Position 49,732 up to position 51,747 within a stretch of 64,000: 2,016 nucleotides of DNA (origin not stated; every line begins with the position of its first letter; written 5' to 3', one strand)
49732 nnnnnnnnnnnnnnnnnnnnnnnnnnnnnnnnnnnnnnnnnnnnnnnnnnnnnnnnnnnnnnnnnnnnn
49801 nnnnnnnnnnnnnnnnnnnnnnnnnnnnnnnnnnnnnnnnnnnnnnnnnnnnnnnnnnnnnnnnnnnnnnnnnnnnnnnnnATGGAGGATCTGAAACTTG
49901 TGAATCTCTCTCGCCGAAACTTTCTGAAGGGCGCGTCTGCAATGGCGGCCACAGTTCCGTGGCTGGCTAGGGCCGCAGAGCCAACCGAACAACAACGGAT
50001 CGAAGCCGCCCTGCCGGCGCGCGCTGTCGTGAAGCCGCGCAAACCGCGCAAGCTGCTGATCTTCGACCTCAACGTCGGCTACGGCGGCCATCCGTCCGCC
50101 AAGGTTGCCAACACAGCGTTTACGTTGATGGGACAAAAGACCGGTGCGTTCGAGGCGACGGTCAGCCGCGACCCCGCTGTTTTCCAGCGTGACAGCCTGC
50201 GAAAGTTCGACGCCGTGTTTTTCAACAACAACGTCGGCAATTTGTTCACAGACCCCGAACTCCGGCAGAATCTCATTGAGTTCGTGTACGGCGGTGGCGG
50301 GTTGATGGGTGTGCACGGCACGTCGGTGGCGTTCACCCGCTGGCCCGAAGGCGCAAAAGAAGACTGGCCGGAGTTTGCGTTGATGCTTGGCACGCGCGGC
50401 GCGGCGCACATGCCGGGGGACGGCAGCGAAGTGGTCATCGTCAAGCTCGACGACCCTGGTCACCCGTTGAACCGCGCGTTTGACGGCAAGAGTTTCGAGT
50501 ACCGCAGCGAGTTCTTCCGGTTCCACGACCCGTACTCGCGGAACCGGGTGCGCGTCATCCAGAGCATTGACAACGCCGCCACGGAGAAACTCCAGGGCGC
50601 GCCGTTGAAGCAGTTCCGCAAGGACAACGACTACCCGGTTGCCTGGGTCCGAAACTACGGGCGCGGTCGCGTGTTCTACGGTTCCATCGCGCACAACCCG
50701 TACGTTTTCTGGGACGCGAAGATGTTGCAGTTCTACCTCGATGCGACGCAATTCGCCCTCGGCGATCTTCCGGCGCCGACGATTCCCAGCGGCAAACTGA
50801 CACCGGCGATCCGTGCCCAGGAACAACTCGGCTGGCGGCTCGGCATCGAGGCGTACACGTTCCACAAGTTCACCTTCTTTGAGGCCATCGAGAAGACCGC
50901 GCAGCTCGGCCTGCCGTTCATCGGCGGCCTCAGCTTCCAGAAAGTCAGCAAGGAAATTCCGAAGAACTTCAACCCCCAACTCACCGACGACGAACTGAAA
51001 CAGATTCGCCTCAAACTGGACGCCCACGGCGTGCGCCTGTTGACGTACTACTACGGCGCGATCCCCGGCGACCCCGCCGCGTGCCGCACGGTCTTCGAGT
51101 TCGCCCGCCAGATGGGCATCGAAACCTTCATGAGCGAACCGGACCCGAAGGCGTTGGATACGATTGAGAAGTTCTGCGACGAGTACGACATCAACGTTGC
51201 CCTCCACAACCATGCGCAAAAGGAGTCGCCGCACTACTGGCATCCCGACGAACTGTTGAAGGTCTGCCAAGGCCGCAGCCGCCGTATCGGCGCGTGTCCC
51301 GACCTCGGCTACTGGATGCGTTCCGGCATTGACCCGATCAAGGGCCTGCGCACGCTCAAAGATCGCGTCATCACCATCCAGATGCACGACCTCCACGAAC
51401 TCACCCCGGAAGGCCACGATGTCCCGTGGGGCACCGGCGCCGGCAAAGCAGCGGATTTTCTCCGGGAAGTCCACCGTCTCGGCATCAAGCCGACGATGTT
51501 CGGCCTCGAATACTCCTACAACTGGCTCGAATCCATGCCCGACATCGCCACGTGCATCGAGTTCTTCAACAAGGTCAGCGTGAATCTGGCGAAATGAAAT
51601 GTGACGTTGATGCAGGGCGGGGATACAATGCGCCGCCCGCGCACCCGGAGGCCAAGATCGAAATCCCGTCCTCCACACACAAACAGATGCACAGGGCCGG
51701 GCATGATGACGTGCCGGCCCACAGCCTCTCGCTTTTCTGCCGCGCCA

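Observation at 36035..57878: Expanded periplasmic oxidative glycoside-processing (3-keto-glycoside-type) locus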

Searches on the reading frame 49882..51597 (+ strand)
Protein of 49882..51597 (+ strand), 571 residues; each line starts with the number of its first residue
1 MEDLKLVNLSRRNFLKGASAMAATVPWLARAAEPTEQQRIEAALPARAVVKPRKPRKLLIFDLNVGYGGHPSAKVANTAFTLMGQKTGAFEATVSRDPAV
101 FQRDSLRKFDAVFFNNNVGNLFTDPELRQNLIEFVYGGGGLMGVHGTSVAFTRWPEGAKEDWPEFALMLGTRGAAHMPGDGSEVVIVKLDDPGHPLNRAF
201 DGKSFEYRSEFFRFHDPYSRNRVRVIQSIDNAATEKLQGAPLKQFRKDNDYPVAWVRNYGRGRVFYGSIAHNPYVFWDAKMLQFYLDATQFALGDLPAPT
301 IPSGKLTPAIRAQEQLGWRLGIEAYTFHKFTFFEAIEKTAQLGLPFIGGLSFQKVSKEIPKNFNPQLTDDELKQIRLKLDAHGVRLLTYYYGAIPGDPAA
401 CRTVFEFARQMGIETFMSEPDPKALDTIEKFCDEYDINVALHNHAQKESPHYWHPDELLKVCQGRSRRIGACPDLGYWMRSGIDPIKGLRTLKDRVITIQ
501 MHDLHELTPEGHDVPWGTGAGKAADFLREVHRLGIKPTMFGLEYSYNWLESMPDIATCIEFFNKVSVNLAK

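Call 8: search_protein_families(library=pfam, proteins=[window:49882-51597:+], max_evalue=0.01)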
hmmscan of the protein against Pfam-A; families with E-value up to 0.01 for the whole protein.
window:49882-51597:+ (571 aa): 3 families
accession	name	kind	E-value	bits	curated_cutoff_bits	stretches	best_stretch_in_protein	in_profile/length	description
PF06283.17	ThuA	-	5.2e-31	109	33.4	1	57-292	1-209/209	Trehalose utilisation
PF01261.30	AP_endonuc_2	-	1.3e-11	45.1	31.1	1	357-550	20-234/249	Xylose isomerase-like TIM barrel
PF10518.14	TAT_signal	-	0.00014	22.1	22.7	1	8-24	1-17/21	TAT (twin-arginine translocation) pathway signal sequence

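Call 22: search_protein_families(library=ncbifam, proteins=[window:49882-51597:+], max_evalue=0.01)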
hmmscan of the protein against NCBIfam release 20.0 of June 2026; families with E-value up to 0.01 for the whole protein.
window:49882-51597:+ (571 aa): 1 family
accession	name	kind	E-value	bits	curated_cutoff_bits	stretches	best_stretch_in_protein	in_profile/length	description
TIGR01409.1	TAT_signal_seq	domain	0.0017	18.7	16.7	1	9-25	1-17/29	twin-arginine translocation signal domain-containing protein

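Call 32: search_solved_structures(query=window:49882-51597:+, max_evalue=0.1)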
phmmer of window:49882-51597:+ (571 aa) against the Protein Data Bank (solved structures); distinct sequences matched with E-value up to 0.1: 3.
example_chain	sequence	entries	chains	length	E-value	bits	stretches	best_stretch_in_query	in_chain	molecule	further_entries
3p6l_A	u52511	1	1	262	1.6e-48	168.5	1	314-566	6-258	Sugar phosphate isomerase/epimerase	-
4kw2_A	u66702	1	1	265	8.3e-35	123.3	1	317-566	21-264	Uncharacterized protein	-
3lmz_A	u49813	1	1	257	1.2e-13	53.4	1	319-566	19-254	Putative sugar isomerase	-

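Call 71: find_homologous_proteins(query=window:49882-51597:+, max_evalue=1e-10)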
Query window:49882-51597:+ (571 aa): 2276 proteins with E <= 1e-10 among 8000 candidates; the best 120 are listed.
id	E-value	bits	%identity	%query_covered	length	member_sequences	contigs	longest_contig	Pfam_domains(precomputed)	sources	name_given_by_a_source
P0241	0.0e+0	1228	92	99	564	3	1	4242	PF01261.31,PF06283.18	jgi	jgi:type 1 glutamine amidotransferase/sugar phosphate isomerase/epimerase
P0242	0.0e+0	1097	80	99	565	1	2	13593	PF01261.31,PF06283.18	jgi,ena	-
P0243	0.0e+0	1033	80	96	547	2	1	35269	PF01261.31,PF06283.18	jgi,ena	-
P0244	1.4e-293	993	74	99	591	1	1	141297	PF01261.31,PF06283.18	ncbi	ncbi:MAG: ThuA domain-containing protein [Planctomycetota bacterium]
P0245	9.1e-291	983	73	99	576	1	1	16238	PF01261.31,PF06283.18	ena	-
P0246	2.3e-290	982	73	99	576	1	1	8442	PF01261.31,PF06283.18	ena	-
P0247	3.2e-288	975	73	99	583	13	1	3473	PF01261.31,PF06283.18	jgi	-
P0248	1.4e-287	973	73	98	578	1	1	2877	PF01261.31,PF06283.18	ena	-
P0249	2.0e-287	972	74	96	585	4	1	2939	PF01261.31,PF06283.18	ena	-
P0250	3.3e-287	972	74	95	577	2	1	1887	PF01261.31,PF06283.18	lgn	-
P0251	4.7e-287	971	73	99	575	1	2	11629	PF01261.31,PF06283.18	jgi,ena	-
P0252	6.1e-287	971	73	99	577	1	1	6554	PF01261.31,PF06283.18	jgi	jgi:type 1 glutamine amidotransferase/sugar phosphate isomerase/epimerase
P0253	2.0e-286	969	73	99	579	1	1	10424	PF01261.31,PF06283.18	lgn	-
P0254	2.5e-286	969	73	99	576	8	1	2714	PF01261.31,PF06283.18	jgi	jgi:type 1 glutamine amidotransferase/sugar phosphate isomerase/epimerase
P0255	6.1e-286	967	73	99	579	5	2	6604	PF01261.31,PF06283.18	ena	-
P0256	7.9e-286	967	72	99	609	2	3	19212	PF01261.31,PF06283.18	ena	-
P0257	1.4e-285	966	72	98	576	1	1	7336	PF01261.31,PF06283.18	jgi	jgi:type 1 glutamine amidotransferase/sugar phosphate isomerase/epimerase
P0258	3.2e-285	965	71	100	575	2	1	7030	PF01261.31,PF06283.18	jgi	jgi:type 1 glutamine amidotransferase/sugar phosphate isomerase/epimerase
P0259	4.4e-285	965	72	98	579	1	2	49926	PF01261.31,PF06283.18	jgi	jgi:type 1 glutamine amidotransferase/sugar phosphate isomerase/epimerase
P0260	5.5e-285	964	72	98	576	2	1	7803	PF01261.31,PF06283.18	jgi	jgi:type 1 glutamine amidotransferase/sugar phosphate isomerase/epimerase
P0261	7.2e-285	964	73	99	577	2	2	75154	PF01261.31,PF06283.18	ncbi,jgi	-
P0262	1.5e-284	963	72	99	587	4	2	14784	PF01261.31,PF06283.18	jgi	-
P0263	2.1e-284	962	72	99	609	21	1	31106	PF01261.31,PF06283.18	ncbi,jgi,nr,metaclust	ncbi:MAG: hypothetical protein AMJ75_03360 [Phycisphaerae bacterium SM1_79]|nr:MAG: hypothetical pro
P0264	5.7e-284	961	72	98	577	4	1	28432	PF01261.31,PF06283.18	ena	-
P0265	8.8e-284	960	72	99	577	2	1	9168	PF01261.31,PF06283.18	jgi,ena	-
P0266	1.6e-283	959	70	99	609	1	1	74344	PF01261.31,PF06283.18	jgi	jgi:type 1 glutamine amidotransferase/sugar phosphate isomerase/epimerase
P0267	1.9e-283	959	71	99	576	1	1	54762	PF01261.31,PF06283.18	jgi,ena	-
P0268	2.0e-283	959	72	99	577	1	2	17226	PF01261.31,PF06283.18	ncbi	-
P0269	2.7e-283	959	72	98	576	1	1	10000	PF01261.31,PF06283.18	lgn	-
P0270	3.3e-283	958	71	99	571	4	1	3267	PF01261.31,PF06283.18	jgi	jgi:type 1 glutamine amidotransferase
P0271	3.5e-283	958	72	98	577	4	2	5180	PF01261.31,PF06283.18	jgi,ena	-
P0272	4.4e-283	958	71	99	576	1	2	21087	PF01261.31,PF06283.18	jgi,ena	-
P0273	8.5e-283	957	71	98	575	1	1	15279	PF01261.31,PF06283.18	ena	-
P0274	9.0e-283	957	72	98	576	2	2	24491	PF01261.31,PF06283.18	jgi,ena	-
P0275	9.5e-283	957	72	98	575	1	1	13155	PF01261.31,PF06283.18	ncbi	-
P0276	1.0e-282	957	71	98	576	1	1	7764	PF01261.31,PF06283.18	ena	-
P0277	1.2e-282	957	71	99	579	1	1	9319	PF01261.31,PF06283.18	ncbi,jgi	ncbi:MAG: ThuA domain-containing protein [Planctomycetota bacterium]|jgi:type 1 glutamine amidotrans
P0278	1.4e-282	956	73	97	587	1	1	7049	PF01261.31,PF06283.18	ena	-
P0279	1.5e-282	956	71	99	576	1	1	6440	PF01261.31,PF06283.18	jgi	jgi:type 1 glutamine amidotransferase/sugar phosphate isomerase/epimerase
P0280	1.7e-282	956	72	99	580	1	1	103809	PF01261.31,PF06283.18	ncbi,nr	ncbi:MAG: ThuA domain-containing protein [Verrucomicrobia bacterium]|nr:ThuA domain-containing prote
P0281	2.3e-282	956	71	99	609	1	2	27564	PF01261.31,PF06283.18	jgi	-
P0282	2.4e-282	956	72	99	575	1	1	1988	PF01261.31,PF06283.18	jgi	jgi:type 1 glutamine amidotransferase/sugar phosphate isomerase/epimerase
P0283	2.7e-282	955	71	100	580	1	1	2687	PF01261.31,PF06283.18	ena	-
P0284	3.0e-282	955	71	99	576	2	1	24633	PF01261.31,PF06283.18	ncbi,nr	ncbi:MAG: ThuA domain-containing protein [Sedimentisphaerales bacterium]|nr:ThuA domain-containing p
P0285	3.1e-282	955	72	99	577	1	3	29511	PF01261.31,PF06283.18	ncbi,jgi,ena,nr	ncbi:MAG TPA: ThuA domain-containing protein [Sedimentisphaerales bacterium]|nr:ThuA domain-containi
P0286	3.3e-282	955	72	98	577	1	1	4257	PF01261.31,PF06283.18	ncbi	-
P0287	3.5e-282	955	74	95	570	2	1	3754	PF01261.31,PF06283.18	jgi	-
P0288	3.6e-282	955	70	99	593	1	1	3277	PF01261.31,PF06283.18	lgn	-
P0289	4.5e-282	955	71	99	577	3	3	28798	PF01261.31,PF06283.18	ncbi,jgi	ncbi:MAG: ThuA domain-containing protein [Planctomycetota bacterium]|jgi:type 1 glutamine amidotrans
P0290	4.9e-282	955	71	99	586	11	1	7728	PF01261.31,PF06283.18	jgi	-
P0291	5.4e-282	954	72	98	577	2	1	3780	PF01261.31,PF06283.18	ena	-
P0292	5.7e-282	954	74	94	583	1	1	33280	PF01261.31,PF06283.18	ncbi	-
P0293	7.4e-282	954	71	98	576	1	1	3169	PF01261.31,PF06283.18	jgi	-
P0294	1.3e-281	953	71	99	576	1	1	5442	PF01261.31,PF06283.18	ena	-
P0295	1.3e-281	953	70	99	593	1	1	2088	PF01261.31,PF06283.18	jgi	jgi:type 1 glutamine amidotransferase/sugar phosphate isomerase/epimerase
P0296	1.6e-281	953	71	98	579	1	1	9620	PF01261.31,PF06283.18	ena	-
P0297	1.9e-281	953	75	94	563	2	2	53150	PF01261.31,PF06283.18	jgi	jgi:type 1 glutamine amidotransferase/sugar phosphate isomerase/epimerase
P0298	2.3e-281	952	71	99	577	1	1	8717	PF01261.31,PF06283.18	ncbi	-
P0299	2.6e-281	952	73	96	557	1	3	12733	PF01261.31,PF06283.18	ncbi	-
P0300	2.7e-281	952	74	94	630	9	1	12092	PF01261.31,PF06283.18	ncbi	ncbi:MAG: ThuA domain-containing protein [Verrucomicrobiota bacterium]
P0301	2.7e-281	952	72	95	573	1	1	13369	PF01261.31,PF06283.18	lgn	-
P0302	3.3e-281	952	72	99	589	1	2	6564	PF01261.31,PF06283.18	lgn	-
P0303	4.2e-281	951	72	98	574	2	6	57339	PF01261.31,PF06283.18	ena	-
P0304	5.2e-281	951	71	99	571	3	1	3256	PF01261.31,PF06283.18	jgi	jgi:type 1 glutamine amidotransferase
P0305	5.2e-281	951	70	99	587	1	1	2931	PF01261.31,PF06283.18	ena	-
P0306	5.2e-281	951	70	99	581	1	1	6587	PF01261.31,PF06283.18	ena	-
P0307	1.0e-280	950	71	99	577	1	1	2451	PF01261.31,PF06283.18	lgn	-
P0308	1.1e-280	950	71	99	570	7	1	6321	PF01261.31,PF06283.18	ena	-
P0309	1.2e-280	950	72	98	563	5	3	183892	PF01261.31,PF06283.18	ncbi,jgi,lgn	jgi:type 1 glutamine amidotransferase/sugar phosphate isomerase/epimerase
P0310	1.8e-280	949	72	98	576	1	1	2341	PF01261.31,PF06283.18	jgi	-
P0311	2.1e-280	949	71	99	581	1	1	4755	PF01261.31,PF06283.18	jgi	jgi:type 1 glutamine amidotransferase/sugar phosphate isomerase/epimerase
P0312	2.2e-280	949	73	95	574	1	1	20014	PF01261.31,PF06283.18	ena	-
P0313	3.0e-280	949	73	96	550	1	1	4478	PF01261.31,PF06283.18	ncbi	-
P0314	4.3e-280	948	70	99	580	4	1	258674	PF01261.31,PF06283.18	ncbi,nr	ncbi:MAG: hypothetical protein CEE38_11725 [Planctomycetes bacterium B3_Pla]|nr:MAG: hypothetical pr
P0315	7.0e-280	947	71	98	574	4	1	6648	PF01261.31,PF06283.18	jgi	-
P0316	7.1e-280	947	72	98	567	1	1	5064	PF01261.31,PF06283.18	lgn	-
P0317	8.1e-280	947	71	99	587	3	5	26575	PF01261.31,PF06283.18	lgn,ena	-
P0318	8.2e-280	947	71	99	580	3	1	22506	PF01261.31,PF06283.18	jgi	-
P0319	1.0e-279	947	70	100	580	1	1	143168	PF01261.31,PF06283.18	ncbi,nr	ncbi:MAG: ThuA domain-containing protein [Sedimentisphaerales bacterium]|nr:ThuA domain-containing p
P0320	1.2e-279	947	70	99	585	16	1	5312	PF01261.31,PF06283.18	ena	-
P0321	1.3e-279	947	73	96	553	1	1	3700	PF01261.31,PF06283.18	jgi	-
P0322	1.5e-279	946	71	99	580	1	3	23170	PF01261.31,PF06283.18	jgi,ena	-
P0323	1.7e-279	946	71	99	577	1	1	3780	PF01261.31,PF06283.18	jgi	jgi:type 1 glutamine amidotransferase/sugar phosphate isomerase/epimerase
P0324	1.7e-279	946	71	99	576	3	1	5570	PF01261.31,PF06283.18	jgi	-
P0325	2.4e-279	946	71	99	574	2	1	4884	PF01261.31,PF06283.18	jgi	-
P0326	2.7e-279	946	71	99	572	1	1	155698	PF01261.31,PF06283.18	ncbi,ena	-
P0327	2.7e-279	945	71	99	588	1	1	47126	PF01261.31,PF06283.18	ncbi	-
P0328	2.8e-279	945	74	93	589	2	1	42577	PF01261.31,PF06283.18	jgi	jgi:type 1 glutamine amidotransferase/sugar phosphate isomerase/epimerase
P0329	3.0e-279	945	72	98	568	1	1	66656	PF01261.31,PF06283.18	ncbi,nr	ncbi:MAG: ThuA domain-containing protein [Verrucomicrobia bacterium]|nr:ThuA domain-containing prote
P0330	3.1e-279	945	71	99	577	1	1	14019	PF01261.31,PF06283.18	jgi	jgi:type 1 glutamine amidotransferase/sugar phosphate isomerase/epimerase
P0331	4.4e-279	945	71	96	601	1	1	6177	PF01261.31,PF06283.18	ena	-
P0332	4.7e-279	945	71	98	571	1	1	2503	PF01261.31,PF06283.18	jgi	-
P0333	4.7e-279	945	71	100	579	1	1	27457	PF01261.31,PF06283.18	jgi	-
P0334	4.7e-279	945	72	97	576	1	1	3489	PF01261.31,PF06283.18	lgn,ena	-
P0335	4.8e-279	945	71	99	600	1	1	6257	PF01261.31,PF06283.18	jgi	jgi:type 1 glutamine amidotransferase/sugar phosphate isomerase/epimerase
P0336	5.7e-279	944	70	100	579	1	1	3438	PF01261.31,PF06283.18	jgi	jgi:type 1 glutamine amidotransferase/sugar phosphate isomerase/epimerase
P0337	6.6e-279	944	71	98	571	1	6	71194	PF01261.31,PF06283.18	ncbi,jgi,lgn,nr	ncbi:MAG: TIM barrel protein [Lentisphaerae bacterium]|nr:TIM barrel protein [Lentisphaerota bacteri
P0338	7.3e-279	944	69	98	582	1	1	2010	PF01261.31,PF06283.18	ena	-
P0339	1.1e-278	943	73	91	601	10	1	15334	PF01261.31,PF06283.18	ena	-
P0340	1.3e-278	943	74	94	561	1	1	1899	PF01261.31,PF06283.18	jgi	-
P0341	1.3e-278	943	71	98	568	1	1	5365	PF01261.31,PF06283.18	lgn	-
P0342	1.6e-278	943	73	95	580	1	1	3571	PF01261.31,PF06283.18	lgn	-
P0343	1.6e-278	943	73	90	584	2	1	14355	PF01261.31,PF06283.18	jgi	jgi:type 1 glutamine amidotransferase/sugar phosphate isomerase/epimerase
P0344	1.8e-278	943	71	99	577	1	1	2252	PF01261.31,PF06283.18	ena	-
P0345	1.9e-278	943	71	98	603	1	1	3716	PF01261.31,PF06283.18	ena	-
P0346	2.1e-278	943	71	99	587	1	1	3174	PF01261.31,PF06283.18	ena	-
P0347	2.2e-278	942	70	99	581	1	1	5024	PF01261.31,PF06283.18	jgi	-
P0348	2.3e-278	942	70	99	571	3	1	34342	PF01261.31,PF06283.18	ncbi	-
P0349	2.4e-278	942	70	99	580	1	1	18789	PF01261.31,PF06283.18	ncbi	-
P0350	2.8e-278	942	73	91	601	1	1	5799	PF01261.31,PF06283.18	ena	-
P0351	2.8e-278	942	71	99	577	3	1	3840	PF01261.31,PF06283.18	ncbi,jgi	ncbi:MAG: ThuA domain-containing protein [Planctomycetota bacterium]|jgi:type 1 glutamine amidotrans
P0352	4.0e-278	942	71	98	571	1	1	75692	PF01261.31,PF06283.18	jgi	-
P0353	4.1e-278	942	70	99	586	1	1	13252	PF01261.31,PF06283.18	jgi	jgi:type 1 glutamine amidotransferase/sugar phosphate isomerase/epimerase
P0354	4.5e-278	941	71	99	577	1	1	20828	PF01261.31,PF06283.18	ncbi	-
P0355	4.7e-278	941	72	96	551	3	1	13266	PF01261.31,PF06283.18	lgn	-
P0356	4.9e-278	941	50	94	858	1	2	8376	PF01261.31,PF17385.9,PF06283.18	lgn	-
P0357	5.3e-278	941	70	99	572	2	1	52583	PF01261.31,PF06283.18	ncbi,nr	ncbi:MAG: hypothetical protein GWO38_06120 [Phycisphaerae bacterium]|nr:hypothetical protein [Phycis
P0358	5.4e-278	941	71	98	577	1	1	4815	PF01261.31,PF06283.18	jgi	jgi:type 1 glutamine amidotransferase/sugar phosphate isomerase/epimerase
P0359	6.7e-278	941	72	96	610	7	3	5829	PF01261.31,PF06283.18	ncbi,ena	-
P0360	6.7e-278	941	73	94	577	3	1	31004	PF01261.31,PF06283.18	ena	-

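Call 72: find_encoding_contigs(protein=P0244, flank=6000, max_places=1)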
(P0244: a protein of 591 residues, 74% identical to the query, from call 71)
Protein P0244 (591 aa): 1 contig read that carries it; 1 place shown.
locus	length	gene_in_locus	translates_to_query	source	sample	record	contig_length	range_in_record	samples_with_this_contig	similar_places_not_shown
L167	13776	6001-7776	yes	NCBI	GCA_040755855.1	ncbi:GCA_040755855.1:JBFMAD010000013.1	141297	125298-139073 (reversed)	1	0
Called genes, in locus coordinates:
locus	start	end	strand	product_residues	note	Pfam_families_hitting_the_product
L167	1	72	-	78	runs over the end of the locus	PF04014:MazE_antitoxin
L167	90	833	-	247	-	PF23023:Anti-Pycsar_Apyc1, PF00753:Lactamase_B, PF19583:ODP (weak), PF12706:Lactamase_B_2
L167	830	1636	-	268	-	PF02811:PHP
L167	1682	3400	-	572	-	-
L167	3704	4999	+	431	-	PF01408:GFO_IDH_MocA, PF22725:GFO_IDH_MocA_C3 (faint), PF19051:GFO_IDH_MocA_C2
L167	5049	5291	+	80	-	PF21742:DUF6868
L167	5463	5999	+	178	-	PF13412:HTH_24 (faint), PF01381:HTH_3, PF13443:HTH_26 (weak), PF13560:HTH_31 (weak), PF07883:Cupin_2 (weak)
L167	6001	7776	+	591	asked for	PF06283:ThuA, PF01261:AP_endonuc_2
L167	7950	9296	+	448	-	PF01408:GFO_IDH_MocA, PF19051:GFO_IDH_MocA_C2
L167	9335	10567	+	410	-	PF02515:CoA_transf_3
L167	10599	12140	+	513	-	PF00501:AMP-binding, PF13193:AMP-binding_C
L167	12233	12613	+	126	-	PF12680:SnoaL_2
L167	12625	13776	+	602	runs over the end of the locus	PF13320:GH123_cat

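Call 73: find_encoding_contigs(protein=P0319, flank=6000, max_places=1)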
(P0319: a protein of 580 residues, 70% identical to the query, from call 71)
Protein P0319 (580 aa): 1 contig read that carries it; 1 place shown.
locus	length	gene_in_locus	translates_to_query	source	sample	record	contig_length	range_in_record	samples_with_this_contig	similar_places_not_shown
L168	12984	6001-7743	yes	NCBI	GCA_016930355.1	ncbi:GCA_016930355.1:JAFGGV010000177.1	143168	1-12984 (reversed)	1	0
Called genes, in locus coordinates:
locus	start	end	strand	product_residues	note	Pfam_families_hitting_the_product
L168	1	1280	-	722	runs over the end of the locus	PF12715:Abhydrolase_7, PF05448:AXE1, PF02129:Peptidase_S15, PF22244:GCE_fung (faint), PF00326:Peptidase_S9 (weak), PF01738:DLH (weak)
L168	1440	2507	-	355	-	-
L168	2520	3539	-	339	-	PF01370:Epimerase (weak)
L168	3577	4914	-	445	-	PF01566:Nramp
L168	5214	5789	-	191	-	PF02525:Flavodoxin_2 (weak), PF03358:FMN_red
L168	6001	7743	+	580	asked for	PF06283:ThuA, PF01261:AP_endonuc_2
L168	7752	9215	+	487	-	PF01408:GFO_IDH_MocA, PF19051:GFO_IDH_MocA_C2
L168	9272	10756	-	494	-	PF00474:SSF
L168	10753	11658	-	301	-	PF13580:SIS_2 (weak), PF22198:GKRP_SIS_2, PF22645:GKRP_SIS_N, PF20741:GKRP-like_C (weak)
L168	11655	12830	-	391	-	PF03702:AnmK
